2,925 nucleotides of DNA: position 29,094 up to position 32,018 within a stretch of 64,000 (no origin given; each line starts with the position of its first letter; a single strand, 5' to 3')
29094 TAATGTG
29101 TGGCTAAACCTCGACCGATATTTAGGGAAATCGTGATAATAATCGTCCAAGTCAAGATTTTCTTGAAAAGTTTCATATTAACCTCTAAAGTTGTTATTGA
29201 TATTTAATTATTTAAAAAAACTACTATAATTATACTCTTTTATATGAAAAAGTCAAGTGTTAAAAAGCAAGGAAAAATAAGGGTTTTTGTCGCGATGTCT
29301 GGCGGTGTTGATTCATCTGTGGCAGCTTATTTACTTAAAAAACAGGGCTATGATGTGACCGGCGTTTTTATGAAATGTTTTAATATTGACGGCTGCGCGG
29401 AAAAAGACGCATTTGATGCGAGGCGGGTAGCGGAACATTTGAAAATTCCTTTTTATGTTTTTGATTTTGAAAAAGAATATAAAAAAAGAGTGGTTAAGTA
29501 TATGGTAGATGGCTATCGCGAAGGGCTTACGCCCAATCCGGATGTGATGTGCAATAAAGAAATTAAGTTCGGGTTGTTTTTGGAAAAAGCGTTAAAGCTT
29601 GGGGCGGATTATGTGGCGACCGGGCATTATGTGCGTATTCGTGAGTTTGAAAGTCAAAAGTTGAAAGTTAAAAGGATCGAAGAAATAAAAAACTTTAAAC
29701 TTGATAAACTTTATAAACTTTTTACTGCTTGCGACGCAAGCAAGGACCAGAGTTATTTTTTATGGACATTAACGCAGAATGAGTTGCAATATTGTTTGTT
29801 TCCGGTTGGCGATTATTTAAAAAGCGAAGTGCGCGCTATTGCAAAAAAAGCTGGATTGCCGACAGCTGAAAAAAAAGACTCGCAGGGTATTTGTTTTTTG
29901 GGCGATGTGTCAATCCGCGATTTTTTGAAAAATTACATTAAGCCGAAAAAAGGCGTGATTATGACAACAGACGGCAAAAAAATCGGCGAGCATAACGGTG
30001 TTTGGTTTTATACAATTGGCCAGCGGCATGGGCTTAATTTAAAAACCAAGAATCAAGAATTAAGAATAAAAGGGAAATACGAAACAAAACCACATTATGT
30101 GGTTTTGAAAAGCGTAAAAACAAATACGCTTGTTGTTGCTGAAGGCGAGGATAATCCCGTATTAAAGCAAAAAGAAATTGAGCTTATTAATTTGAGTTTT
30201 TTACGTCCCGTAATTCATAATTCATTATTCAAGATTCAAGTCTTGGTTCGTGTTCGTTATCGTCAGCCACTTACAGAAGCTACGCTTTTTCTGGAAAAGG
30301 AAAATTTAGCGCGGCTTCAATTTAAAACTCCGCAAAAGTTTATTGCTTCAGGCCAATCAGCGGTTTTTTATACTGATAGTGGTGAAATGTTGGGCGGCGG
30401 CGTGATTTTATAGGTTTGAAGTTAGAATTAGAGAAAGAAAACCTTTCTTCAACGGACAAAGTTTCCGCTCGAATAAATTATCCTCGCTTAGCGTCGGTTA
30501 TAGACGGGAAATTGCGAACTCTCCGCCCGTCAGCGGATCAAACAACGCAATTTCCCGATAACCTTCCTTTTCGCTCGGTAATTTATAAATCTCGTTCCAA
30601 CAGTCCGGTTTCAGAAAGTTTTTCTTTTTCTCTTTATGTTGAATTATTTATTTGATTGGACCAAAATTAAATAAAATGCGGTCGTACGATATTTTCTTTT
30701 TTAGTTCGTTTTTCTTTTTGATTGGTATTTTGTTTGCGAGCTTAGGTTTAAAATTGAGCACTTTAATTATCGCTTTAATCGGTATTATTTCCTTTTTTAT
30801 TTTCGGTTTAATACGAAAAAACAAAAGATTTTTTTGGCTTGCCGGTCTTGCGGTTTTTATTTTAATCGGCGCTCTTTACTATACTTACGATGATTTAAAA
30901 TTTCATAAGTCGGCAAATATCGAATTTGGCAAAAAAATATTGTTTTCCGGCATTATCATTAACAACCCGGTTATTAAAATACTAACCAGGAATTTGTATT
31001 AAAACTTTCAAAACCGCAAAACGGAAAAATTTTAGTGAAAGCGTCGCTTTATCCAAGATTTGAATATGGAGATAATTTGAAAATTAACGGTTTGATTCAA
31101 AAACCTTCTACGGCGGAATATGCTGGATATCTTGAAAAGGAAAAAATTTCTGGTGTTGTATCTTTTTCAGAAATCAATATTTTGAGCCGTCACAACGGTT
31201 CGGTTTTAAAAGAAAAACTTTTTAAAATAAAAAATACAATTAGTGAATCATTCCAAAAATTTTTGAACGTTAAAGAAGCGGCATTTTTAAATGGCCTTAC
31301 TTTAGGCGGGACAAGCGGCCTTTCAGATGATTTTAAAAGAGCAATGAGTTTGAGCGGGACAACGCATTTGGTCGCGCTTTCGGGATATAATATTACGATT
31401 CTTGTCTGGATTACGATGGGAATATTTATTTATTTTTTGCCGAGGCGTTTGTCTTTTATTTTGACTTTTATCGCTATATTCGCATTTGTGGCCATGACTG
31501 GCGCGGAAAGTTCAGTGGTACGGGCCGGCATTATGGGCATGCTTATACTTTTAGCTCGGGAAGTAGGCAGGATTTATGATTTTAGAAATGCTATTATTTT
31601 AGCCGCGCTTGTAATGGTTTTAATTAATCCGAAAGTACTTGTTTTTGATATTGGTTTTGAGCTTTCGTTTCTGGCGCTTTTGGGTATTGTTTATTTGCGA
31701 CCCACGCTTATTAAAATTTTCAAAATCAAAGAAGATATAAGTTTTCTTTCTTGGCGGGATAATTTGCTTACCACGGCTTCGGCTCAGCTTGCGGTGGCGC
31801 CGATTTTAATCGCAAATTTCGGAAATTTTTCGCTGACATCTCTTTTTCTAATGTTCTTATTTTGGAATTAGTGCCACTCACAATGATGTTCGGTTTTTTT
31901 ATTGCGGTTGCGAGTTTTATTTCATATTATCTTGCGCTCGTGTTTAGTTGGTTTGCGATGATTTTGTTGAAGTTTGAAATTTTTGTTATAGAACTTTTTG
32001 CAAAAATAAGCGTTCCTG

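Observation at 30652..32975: ComEC competence channel split into four ORFs at homopolymer-adjacent sites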

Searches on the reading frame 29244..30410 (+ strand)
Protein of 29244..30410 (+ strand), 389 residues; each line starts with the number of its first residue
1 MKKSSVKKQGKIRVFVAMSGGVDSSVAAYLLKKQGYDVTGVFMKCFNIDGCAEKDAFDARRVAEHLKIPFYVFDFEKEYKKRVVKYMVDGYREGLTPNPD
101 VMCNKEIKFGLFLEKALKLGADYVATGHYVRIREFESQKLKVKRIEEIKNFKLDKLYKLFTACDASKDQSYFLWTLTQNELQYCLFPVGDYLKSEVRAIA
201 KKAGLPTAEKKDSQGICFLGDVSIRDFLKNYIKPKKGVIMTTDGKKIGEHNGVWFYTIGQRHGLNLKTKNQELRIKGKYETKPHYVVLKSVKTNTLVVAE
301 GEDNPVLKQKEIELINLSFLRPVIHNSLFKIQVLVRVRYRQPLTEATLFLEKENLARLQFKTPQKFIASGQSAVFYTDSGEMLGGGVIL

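Call 10: find_encoding_contigs(protein=window:29244-30410:+, flank=6000, max_places=10)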
Protein window:29244-30410:+ (389 aa): no gene with exactly this product is on record in the collection.

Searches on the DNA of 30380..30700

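Call 31: search_rna_families(source=window, start=30380, end=30700, threshold=evalue, max_evalue=1, show_alignments=2)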
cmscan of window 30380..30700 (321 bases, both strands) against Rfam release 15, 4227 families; matches with E-value up to 1: 0.
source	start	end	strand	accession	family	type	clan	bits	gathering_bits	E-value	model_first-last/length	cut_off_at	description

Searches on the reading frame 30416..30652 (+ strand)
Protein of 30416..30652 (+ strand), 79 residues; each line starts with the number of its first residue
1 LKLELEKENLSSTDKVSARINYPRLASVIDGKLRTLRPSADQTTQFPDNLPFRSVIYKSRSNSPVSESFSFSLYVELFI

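Call 8: search_protein_families(library=pfam, proteins=[window:30416-30652:+], max_evalue=0.01)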
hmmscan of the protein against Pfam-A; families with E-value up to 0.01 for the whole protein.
window:30416-30652:+ (79 aa): 0 families

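Call 56: find_homologous_proteins(query=window:30431-30634:+, max_evalue=0.001)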
Query seq(68 aa): no candidate shares three 5-residue words with the query. No homologue found.
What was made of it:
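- Tried and rejected: Protein search with the translated hairpin element (call 56).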

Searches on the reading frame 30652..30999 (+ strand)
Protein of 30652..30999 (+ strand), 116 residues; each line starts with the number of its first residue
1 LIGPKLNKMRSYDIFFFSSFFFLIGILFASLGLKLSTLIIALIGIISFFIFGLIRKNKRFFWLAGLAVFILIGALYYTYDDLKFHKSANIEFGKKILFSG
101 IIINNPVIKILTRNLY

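Call 8: search_protein_families(library=pfam, proteins=[window:30652-30999:+], max_evalue=0.01)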
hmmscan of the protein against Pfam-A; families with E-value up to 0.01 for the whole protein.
window:30652-30999:+ (116 aa): 1 family
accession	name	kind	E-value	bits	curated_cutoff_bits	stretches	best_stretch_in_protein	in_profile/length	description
PF13567.11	DUF4131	-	6.6e-06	26.4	31.6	1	33-106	3-77/165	Domain of unknown function (DUF4131)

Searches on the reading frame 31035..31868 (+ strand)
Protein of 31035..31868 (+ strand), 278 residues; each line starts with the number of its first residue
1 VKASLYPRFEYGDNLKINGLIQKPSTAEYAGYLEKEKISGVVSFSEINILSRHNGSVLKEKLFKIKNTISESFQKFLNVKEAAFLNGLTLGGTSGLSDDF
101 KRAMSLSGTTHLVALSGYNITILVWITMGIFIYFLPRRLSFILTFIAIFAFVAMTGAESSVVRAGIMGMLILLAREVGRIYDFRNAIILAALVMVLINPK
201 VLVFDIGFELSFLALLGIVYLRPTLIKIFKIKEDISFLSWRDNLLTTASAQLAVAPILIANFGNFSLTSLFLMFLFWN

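Call 8: search_protein_families(library=pfam, proteins=[window:31035-31868:+], max_evalue=0.01)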
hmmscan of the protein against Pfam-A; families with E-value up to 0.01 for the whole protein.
window:31035-31868:+ (278 aa): 1 family
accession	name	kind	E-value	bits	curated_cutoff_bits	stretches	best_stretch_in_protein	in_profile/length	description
PF03772.21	Competence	-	7.1e-38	130.9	23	1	88-272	1-185/270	Competence protein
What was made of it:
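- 30676..32113 (+): comEC channel gene (DUF4131/OB fold plus Competence domain). It would be 479 aa after two single-base repairs. As given, it is in three frames. Pfam calls the domains (call 8).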
